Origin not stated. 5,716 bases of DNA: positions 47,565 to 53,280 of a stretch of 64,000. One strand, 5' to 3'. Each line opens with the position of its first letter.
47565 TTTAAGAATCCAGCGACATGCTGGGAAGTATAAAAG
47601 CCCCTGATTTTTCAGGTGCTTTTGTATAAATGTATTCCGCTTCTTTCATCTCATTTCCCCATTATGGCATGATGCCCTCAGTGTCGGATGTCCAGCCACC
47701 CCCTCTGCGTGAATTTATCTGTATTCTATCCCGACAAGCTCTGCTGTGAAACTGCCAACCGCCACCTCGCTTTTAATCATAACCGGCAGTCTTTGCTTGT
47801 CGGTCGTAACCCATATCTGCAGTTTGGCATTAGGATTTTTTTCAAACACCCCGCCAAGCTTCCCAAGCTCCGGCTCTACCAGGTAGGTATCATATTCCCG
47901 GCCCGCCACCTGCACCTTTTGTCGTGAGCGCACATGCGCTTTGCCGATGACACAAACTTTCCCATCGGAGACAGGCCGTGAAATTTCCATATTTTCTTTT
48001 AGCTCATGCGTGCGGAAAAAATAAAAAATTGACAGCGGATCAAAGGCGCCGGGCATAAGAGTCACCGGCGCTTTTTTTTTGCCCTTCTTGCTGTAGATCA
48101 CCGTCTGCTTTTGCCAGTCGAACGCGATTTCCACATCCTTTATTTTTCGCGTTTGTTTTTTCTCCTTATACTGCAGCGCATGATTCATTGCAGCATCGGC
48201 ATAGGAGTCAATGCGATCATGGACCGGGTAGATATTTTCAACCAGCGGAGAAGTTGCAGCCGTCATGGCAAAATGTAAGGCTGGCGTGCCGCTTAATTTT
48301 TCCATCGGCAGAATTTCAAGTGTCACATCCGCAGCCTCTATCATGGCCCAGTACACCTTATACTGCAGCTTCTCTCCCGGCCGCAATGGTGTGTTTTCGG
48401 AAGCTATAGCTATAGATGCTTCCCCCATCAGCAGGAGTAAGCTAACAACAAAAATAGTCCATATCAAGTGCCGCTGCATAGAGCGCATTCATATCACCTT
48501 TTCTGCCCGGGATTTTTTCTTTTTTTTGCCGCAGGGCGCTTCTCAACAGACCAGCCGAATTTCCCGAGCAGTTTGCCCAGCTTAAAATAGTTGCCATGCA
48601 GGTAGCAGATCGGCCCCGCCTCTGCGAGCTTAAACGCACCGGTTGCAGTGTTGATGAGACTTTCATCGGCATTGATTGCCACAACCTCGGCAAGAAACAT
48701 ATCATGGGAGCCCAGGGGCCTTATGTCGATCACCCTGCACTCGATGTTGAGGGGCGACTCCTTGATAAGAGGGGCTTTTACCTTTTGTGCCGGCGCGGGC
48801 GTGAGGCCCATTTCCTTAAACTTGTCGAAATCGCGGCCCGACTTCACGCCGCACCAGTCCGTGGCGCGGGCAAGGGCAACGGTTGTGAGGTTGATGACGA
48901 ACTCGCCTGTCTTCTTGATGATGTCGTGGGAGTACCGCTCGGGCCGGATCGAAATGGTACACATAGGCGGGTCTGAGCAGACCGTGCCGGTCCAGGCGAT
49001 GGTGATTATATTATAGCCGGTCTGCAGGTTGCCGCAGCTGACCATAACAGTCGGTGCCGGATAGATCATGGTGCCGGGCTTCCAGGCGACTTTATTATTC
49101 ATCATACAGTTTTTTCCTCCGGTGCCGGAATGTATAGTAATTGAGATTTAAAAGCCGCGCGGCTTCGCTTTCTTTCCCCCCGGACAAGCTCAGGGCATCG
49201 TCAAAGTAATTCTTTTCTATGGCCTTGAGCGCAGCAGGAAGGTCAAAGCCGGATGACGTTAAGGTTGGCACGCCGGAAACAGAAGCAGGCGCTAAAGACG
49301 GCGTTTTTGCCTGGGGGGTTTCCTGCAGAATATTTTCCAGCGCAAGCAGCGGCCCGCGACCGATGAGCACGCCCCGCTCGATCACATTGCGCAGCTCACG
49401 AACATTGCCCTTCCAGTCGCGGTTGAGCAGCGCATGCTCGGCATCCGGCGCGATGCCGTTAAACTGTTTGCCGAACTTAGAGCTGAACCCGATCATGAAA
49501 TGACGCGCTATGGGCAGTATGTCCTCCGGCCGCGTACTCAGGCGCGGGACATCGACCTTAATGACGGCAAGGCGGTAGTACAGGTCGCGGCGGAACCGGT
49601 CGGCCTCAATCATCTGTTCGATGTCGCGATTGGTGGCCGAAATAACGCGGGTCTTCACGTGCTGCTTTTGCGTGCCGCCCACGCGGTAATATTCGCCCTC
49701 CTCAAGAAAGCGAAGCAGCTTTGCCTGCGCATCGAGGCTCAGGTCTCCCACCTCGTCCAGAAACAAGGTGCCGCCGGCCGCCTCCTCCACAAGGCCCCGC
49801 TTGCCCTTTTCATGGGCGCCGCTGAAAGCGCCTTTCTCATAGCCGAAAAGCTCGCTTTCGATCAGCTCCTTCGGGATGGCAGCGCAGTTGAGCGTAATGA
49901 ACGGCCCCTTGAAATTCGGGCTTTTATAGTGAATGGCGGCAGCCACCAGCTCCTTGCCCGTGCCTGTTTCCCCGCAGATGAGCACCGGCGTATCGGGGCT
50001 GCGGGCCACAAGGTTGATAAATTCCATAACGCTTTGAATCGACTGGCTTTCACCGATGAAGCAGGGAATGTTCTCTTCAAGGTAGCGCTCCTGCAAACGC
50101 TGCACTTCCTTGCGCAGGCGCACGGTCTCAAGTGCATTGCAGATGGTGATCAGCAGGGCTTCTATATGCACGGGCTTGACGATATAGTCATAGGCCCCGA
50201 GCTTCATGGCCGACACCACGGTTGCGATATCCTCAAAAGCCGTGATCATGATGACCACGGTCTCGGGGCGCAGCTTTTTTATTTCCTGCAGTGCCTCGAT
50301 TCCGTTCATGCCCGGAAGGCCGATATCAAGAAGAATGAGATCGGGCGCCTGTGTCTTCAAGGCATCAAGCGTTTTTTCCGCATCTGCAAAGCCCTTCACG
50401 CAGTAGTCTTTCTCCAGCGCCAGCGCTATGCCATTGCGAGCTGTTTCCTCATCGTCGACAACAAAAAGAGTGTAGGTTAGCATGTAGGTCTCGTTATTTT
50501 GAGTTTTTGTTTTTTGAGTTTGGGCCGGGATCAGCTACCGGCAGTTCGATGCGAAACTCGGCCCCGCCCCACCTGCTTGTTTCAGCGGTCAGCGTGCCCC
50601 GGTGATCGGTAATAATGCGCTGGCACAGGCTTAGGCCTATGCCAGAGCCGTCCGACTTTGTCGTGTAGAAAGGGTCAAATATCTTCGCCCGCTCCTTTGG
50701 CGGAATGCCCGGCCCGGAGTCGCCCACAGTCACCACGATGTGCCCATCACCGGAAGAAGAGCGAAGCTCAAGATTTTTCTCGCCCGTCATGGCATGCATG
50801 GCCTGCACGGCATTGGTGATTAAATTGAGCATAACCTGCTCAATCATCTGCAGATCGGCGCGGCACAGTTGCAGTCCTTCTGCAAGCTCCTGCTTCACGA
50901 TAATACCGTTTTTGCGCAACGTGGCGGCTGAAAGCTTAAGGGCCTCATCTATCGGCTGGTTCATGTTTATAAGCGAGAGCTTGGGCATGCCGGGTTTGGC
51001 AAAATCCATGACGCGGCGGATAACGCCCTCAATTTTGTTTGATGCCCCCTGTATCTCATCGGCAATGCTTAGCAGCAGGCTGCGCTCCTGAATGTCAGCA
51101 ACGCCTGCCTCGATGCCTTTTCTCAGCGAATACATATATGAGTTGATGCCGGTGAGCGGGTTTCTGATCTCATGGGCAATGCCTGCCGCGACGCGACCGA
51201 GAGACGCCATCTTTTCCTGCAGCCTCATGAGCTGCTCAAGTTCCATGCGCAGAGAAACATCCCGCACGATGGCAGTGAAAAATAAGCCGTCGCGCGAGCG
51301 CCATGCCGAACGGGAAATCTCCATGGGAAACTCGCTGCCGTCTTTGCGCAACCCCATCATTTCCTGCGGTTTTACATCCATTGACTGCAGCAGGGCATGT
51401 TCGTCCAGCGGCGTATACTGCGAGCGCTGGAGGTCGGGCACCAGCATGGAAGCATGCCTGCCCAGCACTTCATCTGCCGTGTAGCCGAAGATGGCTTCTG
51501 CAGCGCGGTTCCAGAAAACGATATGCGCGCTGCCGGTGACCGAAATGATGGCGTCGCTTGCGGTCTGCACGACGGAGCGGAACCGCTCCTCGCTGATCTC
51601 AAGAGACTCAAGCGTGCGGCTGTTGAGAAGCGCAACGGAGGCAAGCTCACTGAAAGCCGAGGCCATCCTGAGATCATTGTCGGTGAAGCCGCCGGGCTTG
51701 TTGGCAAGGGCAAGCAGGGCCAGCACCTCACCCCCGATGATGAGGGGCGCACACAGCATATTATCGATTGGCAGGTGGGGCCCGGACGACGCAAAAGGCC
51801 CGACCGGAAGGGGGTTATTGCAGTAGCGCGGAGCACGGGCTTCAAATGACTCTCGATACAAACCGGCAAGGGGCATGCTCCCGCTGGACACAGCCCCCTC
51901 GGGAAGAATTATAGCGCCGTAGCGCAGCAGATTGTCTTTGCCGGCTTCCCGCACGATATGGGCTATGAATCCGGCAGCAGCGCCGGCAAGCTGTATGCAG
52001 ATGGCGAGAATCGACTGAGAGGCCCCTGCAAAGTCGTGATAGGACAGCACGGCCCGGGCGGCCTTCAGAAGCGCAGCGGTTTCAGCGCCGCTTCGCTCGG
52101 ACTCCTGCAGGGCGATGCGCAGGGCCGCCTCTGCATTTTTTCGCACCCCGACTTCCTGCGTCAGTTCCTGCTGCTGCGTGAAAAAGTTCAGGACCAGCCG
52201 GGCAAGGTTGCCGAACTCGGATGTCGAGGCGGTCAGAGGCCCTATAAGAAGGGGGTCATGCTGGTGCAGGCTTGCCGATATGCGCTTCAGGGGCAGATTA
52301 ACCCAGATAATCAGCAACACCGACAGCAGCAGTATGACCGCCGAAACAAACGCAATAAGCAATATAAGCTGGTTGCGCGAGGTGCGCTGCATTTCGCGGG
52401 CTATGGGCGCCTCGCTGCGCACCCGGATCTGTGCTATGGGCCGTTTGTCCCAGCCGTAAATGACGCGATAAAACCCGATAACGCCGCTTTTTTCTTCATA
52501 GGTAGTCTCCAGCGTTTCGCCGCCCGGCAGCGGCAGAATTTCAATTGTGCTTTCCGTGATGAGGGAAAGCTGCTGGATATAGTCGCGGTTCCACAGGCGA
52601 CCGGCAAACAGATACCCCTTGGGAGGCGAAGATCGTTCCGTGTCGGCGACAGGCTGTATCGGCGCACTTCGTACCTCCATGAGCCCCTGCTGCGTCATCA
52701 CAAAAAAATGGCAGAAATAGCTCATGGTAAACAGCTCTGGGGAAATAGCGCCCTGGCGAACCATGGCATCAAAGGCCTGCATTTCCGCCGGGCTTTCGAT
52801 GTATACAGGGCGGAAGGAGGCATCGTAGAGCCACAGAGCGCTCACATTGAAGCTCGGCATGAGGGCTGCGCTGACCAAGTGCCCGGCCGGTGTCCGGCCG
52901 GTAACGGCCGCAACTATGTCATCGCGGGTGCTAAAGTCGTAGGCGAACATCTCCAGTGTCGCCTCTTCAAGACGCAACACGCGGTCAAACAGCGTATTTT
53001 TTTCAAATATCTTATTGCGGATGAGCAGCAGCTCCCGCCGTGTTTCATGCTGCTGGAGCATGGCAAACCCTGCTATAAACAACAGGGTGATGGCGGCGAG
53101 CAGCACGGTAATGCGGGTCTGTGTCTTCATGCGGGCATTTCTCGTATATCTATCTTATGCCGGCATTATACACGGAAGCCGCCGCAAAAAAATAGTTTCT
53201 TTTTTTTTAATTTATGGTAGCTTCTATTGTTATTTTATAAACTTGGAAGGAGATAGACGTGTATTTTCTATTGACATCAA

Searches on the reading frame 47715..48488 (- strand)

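Call 39: search_protein_families(library=pfam, proteins=[window:47715-48488:-], max_evalue=0.00001)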
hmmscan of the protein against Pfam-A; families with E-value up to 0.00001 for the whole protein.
window:47715-48488:- (257 aa): 1 family
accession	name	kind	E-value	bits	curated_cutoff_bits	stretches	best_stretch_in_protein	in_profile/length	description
PF11306.15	DUF3108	-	2.7e-36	125.8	26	1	42-252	1-209/209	Protein of unknown function (DUF3108)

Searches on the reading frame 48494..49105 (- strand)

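Call 39: search_protein_families(library=pfam, proteins=[window:48494-49105:-], max_evalue=0.00001)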
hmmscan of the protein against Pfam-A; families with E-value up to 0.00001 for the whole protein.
window:48494-49105:- (203 aa): 1 family
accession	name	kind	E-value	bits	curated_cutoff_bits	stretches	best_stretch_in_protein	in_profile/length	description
PF01613.24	Flavin_Reduct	-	9.4e-33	113.9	27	1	15-176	4-152/153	Flavin reductase like domain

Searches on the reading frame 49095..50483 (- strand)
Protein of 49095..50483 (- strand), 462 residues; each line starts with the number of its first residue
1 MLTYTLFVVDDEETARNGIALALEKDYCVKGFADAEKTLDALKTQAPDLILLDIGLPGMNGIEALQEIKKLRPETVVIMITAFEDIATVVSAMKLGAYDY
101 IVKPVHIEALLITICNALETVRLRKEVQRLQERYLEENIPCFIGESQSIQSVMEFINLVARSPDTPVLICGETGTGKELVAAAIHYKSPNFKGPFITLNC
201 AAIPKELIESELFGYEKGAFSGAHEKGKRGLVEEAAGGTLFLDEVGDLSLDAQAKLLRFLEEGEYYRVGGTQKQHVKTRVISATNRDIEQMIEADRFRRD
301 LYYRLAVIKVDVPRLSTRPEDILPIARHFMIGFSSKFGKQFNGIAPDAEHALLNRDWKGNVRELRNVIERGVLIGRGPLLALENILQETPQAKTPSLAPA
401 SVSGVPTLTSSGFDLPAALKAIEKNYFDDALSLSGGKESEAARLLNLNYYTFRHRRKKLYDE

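Call 39: search_protein_families(library=pfam, proteins=[window:49095-50483:-], max_evalue=0.00001)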
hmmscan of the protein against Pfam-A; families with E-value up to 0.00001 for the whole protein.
window:49095-50483:- (462 aa): 6 families
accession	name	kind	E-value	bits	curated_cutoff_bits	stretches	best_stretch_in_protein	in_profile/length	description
PF00158.32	Sigma54_activat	-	9.4e-68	227.6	20.2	1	143-310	2-167/168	Sigma-54 interaction domain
PF00072.30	Response_reg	-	7.5e-29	100.6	30.2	1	7-112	2-108/111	Response regulator receiver domain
PF14532.12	Sigma54_activ_2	-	1.7e-22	80.6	25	1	143-315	1-138/138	Sigma-54 interaction domain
PF25601.1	AAA_lid_14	-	4.7e-18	65.2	27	1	317-393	2-78/87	AAA+ ATPase lid domain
PF07728.20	AAA_5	-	1.2e-06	29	22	0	166-286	1-123/139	AAA domain (dynein-related subfamily)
PF00004.35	AAA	-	2.1e-06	28.6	21.2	0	167-299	1-125/131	ATPase family associated with various cellular activities (AAA)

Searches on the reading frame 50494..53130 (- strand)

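Call 39: search_protein_families(library=pfam, proteins=[window:50494-53130:-], max_evalue=0.00001)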
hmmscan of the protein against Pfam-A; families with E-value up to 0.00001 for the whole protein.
window:50494-53130:- (878 aa): 9 families
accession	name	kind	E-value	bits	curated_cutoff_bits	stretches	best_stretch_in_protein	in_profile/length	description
PF02518.31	HATPase_c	-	1.1e-23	84.2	26.4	1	760-866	3-110/111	Histidine kinase-, DNA gyrase B-, and HSP90-like ATPase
PF13185.12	GAF_2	-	7e-15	55.9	28.6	1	366-501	3-135/136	GAF domain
PF13426.13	PAS_9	-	2.8e-14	53.7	27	1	526-626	2-102/103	PAS domain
PF00989.32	PAS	-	3.1e-14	53.4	22.6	1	515-625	1-113/113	PAS fold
PF05228.19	CHASE4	-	4.9e-12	46.6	26.2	1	52-198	2-139/140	CHASE4 domain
PF08448.16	PAS_4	-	1.5e-08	35.3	23.1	1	524-627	4-107/110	PAS fold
PF00512.31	HisKA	-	2.8e-08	34.1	26.9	1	644-713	2-63/66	His Kinase A (phospho-acceptor) domain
PF01590.32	GAF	-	4.8e-08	34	22.4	1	427-501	57-133/133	GAF domain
PF13188.13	PAS_8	-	9.6e-08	32.1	21.8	1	515-566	1-49/65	PAS domain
